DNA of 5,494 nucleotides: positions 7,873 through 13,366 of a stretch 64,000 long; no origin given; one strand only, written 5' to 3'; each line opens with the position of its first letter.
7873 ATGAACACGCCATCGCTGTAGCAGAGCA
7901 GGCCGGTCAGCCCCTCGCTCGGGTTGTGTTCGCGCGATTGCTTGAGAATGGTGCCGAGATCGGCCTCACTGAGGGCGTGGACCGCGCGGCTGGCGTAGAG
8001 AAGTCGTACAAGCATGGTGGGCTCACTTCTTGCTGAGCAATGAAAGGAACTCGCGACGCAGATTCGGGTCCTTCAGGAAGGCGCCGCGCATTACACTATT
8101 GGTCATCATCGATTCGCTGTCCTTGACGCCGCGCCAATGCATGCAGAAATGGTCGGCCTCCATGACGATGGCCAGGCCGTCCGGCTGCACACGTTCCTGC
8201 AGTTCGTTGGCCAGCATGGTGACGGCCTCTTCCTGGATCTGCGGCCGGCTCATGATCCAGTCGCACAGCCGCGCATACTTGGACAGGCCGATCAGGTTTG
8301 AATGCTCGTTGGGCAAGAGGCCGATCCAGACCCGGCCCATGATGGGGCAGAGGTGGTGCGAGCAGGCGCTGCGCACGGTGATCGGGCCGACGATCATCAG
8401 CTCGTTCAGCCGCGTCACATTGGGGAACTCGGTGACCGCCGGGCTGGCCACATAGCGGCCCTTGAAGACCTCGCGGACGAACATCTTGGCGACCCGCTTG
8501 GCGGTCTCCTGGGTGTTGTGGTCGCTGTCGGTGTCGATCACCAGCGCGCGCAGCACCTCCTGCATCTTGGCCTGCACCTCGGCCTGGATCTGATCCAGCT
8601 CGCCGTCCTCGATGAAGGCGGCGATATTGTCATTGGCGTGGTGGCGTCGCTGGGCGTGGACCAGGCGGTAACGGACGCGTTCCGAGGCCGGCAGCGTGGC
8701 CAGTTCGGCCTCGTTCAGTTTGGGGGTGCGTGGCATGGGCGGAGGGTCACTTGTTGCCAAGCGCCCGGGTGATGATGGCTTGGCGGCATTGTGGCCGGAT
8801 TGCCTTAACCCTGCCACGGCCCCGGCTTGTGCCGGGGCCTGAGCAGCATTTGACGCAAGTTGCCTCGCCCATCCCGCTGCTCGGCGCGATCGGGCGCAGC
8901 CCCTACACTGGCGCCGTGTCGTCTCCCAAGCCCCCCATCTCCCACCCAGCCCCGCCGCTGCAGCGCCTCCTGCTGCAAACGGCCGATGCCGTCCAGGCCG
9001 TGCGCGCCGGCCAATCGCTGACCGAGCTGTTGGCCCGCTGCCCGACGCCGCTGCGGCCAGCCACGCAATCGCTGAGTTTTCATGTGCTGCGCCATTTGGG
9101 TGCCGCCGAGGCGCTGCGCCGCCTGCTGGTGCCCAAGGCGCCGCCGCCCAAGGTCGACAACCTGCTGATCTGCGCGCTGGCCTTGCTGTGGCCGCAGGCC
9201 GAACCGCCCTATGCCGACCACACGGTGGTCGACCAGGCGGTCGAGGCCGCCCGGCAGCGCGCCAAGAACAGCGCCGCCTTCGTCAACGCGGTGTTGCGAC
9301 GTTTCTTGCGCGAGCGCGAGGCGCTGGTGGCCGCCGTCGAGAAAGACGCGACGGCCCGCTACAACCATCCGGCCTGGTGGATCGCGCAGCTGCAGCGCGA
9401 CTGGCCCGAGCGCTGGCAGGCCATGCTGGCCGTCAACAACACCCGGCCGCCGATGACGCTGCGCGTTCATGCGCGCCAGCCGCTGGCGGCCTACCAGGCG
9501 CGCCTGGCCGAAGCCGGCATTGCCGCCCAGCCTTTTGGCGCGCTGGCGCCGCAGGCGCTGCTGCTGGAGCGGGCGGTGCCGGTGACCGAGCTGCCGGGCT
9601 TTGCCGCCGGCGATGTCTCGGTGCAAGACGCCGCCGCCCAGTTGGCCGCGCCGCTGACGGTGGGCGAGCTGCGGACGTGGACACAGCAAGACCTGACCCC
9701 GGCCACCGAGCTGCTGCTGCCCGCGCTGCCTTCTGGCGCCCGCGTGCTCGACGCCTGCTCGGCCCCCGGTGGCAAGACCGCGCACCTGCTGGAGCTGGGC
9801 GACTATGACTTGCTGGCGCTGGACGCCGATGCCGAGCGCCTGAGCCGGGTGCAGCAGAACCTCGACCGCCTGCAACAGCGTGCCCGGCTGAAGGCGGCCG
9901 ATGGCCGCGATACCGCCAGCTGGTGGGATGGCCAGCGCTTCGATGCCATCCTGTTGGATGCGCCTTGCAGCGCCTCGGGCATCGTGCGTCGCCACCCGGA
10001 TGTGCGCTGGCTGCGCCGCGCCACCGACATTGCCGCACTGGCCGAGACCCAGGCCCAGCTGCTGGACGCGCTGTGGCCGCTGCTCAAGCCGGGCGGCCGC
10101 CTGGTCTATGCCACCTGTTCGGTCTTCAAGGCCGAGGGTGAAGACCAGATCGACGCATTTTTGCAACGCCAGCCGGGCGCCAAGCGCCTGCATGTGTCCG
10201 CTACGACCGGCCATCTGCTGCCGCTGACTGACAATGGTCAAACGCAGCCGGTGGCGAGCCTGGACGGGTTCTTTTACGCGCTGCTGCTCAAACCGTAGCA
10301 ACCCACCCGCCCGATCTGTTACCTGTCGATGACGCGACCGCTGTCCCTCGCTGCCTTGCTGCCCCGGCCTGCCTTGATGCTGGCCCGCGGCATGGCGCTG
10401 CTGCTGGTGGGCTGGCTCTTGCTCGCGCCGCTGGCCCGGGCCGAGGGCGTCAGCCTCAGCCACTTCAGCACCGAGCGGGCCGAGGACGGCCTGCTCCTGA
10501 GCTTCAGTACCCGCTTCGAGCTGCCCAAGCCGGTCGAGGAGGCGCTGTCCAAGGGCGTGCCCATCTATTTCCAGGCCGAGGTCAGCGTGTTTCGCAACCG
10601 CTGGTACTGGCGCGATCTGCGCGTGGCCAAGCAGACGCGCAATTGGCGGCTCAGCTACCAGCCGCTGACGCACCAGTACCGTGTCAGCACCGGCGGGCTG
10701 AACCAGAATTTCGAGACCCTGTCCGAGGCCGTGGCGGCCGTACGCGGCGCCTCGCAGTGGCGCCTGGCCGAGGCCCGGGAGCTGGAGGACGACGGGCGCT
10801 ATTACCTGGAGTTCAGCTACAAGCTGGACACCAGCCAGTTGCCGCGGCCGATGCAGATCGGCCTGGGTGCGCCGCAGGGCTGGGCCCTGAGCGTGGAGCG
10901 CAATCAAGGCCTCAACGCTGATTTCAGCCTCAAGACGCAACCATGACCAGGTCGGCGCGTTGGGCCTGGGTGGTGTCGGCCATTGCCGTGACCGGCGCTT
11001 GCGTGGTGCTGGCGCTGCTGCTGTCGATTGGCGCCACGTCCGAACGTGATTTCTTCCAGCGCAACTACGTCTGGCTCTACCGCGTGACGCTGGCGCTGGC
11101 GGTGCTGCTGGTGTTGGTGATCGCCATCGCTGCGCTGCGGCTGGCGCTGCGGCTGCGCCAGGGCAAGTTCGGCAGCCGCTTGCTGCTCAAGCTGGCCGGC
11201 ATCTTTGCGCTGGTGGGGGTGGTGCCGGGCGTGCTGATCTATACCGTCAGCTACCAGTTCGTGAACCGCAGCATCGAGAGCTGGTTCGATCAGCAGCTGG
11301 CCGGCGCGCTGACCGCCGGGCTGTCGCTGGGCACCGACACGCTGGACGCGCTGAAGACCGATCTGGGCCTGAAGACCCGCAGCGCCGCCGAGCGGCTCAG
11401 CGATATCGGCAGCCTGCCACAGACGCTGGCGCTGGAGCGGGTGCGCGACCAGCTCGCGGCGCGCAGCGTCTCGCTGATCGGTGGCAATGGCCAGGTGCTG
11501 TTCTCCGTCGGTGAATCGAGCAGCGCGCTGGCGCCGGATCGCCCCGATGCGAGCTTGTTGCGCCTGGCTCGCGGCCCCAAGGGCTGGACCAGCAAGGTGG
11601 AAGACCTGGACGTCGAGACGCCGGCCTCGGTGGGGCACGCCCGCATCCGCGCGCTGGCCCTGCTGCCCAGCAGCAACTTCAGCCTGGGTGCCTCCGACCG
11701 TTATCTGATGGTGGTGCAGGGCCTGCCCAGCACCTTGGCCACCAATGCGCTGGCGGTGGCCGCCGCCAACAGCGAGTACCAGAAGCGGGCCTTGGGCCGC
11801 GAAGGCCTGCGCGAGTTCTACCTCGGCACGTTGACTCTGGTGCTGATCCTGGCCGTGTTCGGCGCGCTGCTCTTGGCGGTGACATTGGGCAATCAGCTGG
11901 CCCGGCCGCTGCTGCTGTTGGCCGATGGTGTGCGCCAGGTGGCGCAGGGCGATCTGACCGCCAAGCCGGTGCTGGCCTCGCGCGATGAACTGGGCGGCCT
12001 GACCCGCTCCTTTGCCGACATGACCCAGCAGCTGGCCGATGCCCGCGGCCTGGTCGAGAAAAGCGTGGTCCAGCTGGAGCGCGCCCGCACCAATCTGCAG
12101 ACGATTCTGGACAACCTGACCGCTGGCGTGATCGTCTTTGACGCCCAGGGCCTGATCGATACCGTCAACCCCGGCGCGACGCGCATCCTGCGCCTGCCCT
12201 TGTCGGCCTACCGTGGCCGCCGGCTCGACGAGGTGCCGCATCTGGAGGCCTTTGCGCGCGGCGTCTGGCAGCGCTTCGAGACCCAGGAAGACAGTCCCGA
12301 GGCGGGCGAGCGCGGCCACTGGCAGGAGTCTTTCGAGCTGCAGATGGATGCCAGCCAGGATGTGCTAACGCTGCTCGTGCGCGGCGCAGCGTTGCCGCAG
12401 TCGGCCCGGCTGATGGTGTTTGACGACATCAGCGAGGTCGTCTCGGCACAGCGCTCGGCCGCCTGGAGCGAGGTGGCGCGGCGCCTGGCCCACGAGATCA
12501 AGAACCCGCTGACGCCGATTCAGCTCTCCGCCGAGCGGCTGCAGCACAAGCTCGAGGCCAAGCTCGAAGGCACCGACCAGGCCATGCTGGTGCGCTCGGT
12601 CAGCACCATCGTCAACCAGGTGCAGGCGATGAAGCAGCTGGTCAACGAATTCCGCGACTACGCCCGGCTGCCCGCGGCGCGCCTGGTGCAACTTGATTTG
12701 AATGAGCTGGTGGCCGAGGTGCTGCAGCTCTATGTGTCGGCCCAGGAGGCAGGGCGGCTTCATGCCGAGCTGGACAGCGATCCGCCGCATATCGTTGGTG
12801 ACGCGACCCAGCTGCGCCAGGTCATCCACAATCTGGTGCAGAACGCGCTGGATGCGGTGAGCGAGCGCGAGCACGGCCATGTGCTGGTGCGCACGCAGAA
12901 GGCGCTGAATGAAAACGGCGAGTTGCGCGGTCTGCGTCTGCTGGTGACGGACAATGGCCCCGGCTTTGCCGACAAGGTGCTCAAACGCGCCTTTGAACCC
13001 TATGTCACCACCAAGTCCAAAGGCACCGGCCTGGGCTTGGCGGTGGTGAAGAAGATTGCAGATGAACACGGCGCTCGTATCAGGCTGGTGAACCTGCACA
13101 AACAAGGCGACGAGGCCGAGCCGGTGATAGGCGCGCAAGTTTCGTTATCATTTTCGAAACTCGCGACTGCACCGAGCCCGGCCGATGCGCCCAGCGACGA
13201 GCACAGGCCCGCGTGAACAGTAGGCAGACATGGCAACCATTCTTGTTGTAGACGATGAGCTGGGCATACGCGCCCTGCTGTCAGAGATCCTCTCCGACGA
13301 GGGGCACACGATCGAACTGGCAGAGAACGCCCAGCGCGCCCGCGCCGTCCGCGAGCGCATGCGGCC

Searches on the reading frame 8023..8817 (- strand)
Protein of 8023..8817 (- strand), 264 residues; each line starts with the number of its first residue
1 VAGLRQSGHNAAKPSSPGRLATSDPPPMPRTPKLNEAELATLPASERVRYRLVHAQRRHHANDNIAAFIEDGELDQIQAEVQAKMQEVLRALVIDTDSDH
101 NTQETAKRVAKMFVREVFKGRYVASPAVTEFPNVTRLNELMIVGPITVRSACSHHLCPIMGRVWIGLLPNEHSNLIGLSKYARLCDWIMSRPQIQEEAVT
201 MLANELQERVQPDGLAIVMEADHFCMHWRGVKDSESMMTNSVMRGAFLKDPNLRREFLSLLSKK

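Call 47: search_protein_families(library=pfam, proteins=[window:8023-8817:-], max_evalue=0.001)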
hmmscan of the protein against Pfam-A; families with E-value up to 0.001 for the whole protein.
window:8023-8817:- (264 aa): 1 family
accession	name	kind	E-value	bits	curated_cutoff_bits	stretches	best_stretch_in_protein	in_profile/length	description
PF01227.27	GTP_cyclohydroI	-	8.8e-44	149.5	27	1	82-261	2-178/179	GTP cyclohydrolase I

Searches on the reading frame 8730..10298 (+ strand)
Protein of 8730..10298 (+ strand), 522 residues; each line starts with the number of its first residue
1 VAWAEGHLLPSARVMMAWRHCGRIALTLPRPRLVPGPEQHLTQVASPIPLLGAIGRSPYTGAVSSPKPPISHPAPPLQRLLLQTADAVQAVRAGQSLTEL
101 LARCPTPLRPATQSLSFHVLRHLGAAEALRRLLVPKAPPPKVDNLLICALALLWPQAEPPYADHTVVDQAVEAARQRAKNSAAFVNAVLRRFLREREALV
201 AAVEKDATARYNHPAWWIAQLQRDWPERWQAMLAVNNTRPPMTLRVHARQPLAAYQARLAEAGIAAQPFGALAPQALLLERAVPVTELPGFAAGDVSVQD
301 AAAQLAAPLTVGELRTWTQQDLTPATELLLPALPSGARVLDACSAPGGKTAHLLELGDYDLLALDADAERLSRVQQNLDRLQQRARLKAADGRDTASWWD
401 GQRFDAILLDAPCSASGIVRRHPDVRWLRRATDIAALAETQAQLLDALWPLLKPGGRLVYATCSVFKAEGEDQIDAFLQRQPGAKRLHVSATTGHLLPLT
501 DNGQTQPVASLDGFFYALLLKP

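Call 47: search_protein_families(library=pfam, proteins=[window:8730-10298:+], max_evalue=0.001)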
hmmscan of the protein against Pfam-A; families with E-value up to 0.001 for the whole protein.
window:8730-10298:+ (522 aa): 5 families
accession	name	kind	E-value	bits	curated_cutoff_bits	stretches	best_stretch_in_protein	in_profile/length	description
PF01189.24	Methyltr_RsmB-F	-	6.4e-56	189.6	27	1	336-519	9-198/199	16S rRNA methyltransferase RsmB/F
PF22458.1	RsmF-B_ferredox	-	2.3e-22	79.4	27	1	213-286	1-74/74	Methyltr_RsmF/B-like, ferredoxin-like domain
PF01029.23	NusB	-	4.1e-07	30.9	23.1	1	96-194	27-133/133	NusB family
PF13649.12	Methyltransf_25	-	2.2e-05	25.5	27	1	339-409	1-70/97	Methyltransferase domain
PF13847.12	Methyltransf_31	-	0.00011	22.4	27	1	335-464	3-113/145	Methyltransferase domain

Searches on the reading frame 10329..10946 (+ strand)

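Call 47: search_protein_families(library=pfam, proteins=[window:10329-10946:+], max_evalue=0.001)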
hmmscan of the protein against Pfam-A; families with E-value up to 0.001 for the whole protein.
window:10329-10946:+ (205 aa): 1 family
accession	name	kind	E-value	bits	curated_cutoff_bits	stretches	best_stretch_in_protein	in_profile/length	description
PF14334.11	DUF4390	-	5.7e-48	162.9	27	1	39-191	2-157/161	Domain of unknown function (DUF4390)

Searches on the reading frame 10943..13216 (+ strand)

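Call 47: search_protein_families(library=pfam, proteins=[window:10943-13216:+], max_evalue=0.001)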
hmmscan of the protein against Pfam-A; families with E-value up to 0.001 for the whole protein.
window:10943-13216:+ (757 aa): 8 families
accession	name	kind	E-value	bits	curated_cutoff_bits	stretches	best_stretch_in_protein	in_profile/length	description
PF02518.31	HATPase_c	-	1.6e-20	74.1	26.4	1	619-725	1-95/111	Histidine kinase-, DNA gyrase B-, and HSP90-like ATPase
PF00512.31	HisKA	-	6.7e-12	45.7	26.9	1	508-577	2-64/66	His Kinase A (phospho-acceptor) domain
PF00672.30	HAMP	-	6.9e-09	36.3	25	1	315-365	2-52/53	HAMP domain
PF12860.13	PAS_7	-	7.1e-06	26.6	27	1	389-503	1-114/115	PAS fold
PF08448.16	PAS_4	-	1.4e-05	25.7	23.1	1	389-435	1-47/110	PAS fold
PF13188.13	PAS_8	-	3.6e-05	24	21.8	1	385-442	3-58/65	PAS domain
PF00989.32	PAS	-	0.00018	21.9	22.6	1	384-450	2-71/113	PAS fold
PF13581.12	HATPase_c_2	-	0.00026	21.4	27.4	0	631-709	39-112/127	Histidine kinase-like ATPase domain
